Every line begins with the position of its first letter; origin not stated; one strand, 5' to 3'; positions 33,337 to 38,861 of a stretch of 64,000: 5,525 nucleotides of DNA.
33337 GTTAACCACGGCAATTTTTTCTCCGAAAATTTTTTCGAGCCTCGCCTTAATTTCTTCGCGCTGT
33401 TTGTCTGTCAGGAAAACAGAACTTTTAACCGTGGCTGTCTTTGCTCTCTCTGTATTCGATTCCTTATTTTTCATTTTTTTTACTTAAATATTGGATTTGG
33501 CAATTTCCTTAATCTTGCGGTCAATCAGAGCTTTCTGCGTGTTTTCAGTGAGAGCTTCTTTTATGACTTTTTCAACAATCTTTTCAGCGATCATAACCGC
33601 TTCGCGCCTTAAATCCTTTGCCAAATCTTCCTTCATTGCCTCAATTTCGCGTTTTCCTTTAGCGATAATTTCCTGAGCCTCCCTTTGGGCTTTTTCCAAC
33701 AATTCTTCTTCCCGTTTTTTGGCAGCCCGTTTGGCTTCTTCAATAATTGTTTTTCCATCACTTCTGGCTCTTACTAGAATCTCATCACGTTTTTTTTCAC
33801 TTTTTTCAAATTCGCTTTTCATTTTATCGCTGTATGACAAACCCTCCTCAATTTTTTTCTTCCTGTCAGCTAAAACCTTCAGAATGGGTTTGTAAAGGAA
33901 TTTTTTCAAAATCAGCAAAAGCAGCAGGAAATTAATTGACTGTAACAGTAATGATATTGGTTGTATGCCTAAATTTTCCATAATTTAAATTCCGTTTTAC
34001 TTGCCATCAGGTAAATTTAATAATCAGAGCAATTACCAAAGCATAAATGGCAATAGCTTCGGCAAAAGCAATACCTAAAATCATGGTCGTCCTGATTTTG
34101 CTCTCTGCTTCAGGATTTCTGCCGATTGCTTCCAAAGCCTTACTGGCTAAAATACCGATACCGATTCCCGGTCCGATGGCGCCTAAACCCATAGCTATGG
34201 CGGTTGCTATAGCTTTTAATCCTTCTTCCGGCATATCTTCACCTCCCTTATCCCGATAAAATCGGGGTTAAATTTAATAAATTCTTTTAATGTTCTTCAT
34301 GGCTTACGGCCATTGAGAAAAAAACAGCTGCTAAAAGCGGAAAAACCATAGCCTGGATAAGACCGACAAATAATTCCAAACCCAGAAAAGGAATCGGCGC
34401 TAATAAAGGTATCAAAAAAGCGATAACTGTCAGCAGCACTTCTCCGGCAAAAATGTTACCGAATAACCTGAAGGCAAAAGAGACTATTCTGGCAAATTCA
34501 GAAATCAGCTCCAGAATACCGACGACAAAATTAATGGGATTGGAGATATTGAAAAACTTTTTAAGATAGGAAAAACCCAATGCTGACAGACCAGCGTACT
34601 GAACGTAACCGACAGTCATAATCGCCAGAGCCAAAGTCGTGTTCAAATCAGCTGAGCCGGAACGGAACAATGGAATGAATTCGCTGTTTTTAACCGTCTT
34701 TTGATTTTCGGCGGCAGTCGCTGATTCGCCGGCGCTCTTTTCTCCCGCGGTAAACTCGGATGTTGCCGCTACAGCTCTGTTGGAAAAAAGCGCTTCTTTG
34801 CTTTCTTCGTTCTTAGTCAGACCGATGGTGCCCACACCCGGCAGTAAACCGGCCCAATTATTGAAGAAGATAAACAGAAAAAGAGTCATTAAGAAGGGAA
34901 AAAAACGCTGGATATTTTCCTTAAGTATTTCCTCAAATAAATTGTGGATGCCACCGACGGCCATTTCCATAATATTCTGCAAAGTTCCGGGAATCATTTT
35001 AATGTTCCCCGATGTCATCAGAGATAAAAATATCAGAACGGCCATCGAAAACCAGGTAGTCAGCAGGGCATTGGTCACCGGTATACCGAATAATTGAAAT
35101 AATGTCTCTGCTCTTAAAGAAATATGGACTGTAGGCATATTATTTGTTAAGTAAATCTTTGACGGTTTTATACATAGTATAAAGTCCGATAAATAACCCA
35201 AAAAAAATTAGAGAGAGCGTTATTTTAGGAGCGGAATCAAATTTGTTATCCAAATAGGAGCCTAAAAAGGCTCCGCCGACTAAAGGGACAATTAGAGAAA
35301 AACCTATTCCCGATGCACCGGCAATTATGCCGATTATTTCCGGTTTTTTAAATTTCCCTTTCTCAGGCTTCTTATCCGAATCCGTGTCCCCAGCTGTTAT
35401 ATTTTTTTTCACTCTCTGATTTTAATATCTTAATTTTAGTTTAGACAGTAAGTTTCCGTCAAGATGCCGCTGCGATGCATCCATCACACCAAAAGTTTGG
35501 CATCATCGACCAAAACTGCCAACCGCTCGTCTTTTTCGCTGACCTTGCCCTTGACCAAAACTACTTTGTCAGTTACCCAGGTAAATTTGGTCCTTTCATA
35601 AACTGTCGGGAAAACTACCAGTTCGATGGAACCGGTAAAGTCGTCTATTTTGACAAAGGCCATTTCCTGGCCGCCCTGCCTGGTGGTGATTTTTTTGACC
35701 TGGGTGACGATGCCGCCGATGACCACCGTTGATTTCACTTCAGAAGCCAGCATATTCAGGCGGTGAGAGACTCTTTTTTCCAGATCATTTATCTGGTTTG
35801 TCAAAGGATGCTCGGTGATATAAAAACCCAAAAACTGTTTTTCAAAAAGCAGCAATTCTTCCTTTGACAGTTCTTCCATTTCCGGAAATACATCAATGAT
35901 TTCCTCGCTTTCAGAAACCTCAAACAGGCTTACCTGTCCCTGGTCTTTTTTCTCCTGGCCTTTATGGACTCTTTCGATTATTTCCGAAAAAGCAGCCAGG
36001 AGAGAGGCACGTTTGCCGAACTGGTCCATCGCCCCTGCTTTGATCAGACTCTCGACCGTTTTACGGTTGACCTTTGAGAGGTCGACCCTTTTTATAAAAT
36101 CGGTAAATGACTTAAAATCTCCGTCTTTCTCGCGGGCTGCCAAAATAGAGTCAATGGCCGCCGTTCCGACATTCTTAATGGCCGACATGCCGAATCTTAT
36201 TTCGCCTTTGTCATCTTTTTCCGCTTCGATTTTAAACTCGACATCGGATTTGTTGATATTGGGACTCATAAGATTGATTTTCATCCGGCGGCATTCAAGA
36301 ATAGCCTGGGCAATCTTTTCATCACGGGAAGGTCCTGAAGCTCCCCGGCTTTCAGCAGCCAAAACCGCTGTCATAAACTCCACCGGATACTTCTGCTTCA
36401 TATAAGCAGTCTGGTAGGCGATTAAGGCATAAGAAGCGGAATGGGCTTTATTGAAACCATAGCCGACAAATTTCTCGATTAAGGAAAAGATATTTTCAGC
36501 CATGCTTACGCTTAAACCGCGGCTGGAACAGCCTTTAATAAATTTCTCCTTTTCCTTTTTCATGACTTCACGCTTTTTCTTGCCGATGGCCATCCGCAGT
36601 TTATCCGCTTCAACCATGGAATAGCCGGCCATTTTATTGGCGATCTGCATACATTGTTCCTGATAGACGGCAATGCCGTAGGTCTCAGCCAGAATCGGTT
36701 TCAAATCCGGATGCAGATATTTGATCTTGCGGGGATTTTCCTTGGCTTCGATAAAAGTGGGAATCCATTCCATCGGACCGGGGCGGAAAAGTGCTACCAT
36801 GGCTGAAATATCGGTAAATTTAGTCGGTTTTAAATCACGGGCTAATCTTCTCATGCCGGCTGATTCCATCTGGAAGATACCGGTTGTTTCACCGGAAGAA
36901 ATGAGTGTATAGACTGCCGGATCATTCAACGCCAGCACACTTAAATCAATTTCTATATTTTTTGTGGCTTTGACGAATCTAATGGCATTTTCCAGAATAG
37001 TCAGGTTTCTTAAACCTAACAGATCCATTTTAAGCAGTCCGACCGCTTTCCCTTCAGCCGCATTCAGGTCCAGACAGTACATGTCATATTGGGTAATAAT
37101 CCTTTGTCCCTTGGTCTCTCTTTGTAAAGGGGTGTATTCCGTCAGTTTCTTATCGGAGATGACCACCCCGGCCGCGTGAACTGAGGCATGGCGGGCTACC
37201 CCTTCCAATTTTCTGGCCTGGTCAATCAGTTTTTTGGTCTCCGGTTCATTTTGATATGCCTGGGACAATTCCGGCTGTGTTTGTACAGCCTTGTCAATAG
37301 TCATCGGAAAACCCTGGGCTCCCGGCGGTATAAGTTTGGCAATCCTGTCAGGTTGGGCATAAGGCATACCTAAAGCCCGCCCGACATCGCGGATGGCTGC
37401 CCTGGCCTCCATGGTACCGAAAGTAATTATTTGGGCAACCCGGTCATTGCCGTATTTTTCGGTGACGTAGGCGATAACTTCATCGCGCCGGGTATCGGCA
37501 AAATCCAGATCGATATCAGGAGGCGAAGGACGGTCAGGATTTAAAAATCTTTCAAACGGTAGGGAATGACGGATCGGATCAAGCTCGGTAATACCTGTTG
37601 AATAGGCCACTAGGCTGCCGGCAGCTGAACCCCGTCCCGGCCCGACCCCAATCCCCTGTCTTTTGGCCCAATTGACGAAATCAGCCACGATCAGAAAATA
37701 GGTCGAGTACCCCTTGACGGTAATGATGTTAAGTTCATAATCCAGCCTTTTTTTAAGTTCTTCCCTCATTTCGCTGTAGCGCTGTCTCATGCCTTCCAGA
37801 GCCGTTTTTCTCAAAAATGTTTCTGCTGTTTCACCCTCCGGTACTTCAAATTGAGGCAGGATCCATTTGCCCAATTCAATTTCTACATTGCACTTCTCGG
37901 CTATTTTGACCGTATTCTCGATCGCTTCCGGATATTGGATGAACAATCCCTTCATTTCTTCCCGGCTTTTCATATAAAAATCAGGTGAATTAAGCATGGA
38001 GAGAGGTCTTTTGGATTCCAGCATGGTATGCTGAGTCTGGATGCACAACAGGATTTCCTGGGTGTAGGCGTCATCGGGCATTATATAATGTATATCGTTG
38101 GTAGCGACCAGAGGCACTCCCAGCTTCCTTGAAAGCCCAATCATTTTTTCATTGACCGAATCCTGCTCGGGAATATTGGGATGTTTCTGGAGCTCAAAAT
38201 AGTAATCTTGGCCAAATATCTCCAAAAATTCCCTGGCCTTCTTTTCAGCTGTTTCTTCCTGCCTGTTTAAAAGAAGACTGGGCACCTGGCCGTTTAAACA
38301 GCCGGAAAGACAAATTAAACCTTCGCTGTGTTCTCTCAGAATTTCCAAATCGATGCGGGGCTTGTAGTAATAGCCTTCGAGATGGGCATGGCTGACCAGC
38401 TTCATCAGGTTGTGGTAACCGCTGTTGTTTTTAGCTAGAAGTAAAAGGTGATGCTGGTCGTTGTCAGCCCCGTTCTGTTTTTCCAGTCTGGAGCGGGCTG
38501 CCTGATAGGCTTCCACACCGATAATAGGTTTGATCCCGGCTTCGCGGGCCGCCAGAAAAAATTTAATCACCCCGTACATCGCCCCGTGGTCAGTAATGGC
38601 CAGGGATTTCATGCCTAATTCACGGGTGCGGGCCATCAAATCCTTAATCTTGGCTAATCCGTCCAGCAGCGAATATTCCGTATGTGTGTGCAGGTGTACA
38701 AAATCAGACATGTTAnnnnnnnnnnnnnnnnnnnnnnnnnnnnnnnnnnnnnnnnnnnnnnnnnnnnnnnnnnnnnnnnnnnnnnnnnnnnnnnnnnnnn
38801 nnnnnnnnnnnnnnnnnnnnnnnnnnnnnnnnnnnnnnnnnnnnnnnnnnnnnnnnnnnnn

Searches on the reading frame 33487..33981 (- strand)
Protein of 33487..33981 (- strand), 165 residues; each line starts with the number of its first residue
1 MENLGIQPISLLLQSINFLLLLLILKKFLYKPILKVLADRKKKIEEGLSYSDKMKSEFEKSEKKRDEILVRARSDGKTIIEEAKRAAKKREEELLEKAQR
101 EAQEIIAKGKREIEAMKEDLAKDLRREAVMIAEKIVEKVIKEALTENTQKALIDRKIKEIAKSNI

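Call 64: search_protein_families(library=pfam, proteins=[window:33487-33981:-], max_evalue=0.0001)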
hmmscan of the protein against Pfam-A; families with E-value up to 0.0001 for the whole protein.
window:33487-33981:- (165 aa): 1 family
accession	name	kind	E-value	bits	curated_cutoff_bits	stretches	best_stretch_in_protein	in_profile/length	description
PF00430.23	ATP-synt_B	-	6.3e-24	85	28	1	11-140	2-131/132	ATP synthase B/B' CF(0)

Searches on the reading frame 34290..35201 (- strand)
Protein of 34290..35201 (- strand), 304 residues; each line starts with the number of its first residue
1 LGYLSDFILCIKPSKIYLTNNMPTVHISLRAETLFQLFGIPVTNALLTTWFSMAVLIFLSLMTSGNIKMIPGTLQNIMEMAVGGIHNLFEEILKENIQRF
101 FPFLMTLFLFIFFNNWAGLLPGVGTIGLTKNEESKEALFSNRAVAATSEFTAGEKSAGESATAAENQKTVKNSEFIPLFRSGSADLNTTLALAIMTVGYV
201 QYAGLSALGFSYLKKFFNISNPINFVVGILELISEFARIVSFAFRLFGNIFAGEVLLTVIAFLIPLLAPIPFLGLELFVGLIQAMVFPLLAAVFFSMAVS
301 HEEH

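Call 64: search_protein_families(library=pfam, proteins=[window:34290-35201:-], max_evalue=0.0001)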
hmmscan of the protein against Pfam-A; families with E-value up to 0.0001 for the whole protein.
window:34290-35201:- (304 aa): 1 family
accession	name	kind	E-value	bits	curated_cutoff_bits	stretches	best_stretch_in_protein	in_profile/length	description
PF00119.25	ATP-synt_A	-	1.5e-44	152.9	33.9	1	47-296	2-217/217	ATP synthase A chain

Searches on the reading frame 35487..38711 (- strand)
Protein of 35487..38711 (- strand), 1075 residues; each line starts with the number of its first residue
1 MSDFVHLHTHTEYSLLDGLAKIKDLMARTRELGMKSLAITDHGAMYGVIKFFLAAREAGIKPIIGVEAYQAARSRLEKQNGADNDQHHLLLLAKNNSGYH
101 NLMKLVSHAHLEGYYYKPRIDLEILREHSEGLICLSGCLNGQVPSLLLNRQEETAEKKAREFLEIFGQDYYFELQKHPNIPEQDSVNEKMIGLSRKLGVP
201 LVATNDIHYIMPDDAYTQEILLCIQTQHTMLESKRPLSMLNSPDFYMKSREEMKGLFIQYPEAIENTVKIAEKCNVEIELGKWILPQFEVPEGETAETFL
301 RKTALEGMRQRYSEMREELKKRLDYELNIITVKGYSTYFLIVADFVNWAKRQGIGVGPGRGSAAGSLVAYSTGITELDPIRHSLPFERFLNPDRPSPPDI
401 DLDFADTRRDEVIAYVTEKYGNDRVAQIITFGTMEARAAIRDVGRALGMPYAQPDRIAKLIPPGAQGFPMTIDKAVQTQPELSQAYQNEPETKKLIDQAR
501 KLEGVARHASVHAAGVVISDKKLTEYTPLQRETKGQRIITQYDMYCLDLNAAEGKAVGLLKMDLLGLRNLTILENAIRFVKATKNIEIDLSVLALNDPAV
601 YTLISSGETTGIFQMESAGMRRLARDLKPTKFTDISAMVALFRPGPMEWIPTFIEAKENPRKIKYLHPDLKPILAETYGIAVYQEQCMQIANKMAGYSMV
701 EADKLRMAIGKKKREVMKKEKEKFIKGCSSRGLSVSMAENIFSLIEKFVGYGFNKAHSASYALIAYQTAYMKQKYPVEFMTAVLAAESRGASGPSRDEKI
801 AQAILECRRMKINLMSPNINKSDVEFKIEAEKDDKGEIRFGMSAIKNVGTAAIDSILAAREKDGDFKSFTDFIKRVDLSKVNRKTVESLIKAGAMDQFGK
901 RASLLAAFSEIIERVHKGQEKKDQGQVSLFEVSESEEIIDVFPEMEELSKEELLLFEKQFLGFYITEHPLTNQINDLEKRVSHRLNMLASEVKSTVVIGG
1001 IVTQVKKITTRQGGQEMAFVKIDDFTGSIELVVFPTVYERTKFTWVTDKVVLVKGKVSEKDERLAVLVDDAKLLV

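Call 64: search_protein_families(library=pfam, proteins=[window:35487-38711:-], max_evalue=0.0001)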
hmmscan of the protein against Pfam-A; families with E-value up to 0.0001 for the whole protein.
window:35487-38711:- (1075 aa): 5 families
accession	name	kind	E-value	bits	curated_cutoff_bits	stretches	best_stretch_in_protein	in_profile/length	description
PF07733.18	DNA_pol3_alpha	-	7.5e-101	337.5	23.9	1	299-566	2-260/260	Bacterial DNA polymerase III alpha NTPase domain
PF17657.6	DNA_pol3_finger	-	2.5e-61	206.3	22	1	569-731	1-165/166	Bacterial DNA polymerase III alpha subunit finger domain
PF02811.25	PHP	-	1.4e-57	195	26.4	1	6-177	1-164/164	PHP domain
PF14579.12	HHH_6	-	6e-30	103.7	25.6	1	812-901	2-87/90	Helix-hairpin-helix motif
PF01336.31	tRNA_anti-codon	-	1.7e-12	47.5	27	1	996-1074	1-75/75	OB-fold nucleic acid binding domain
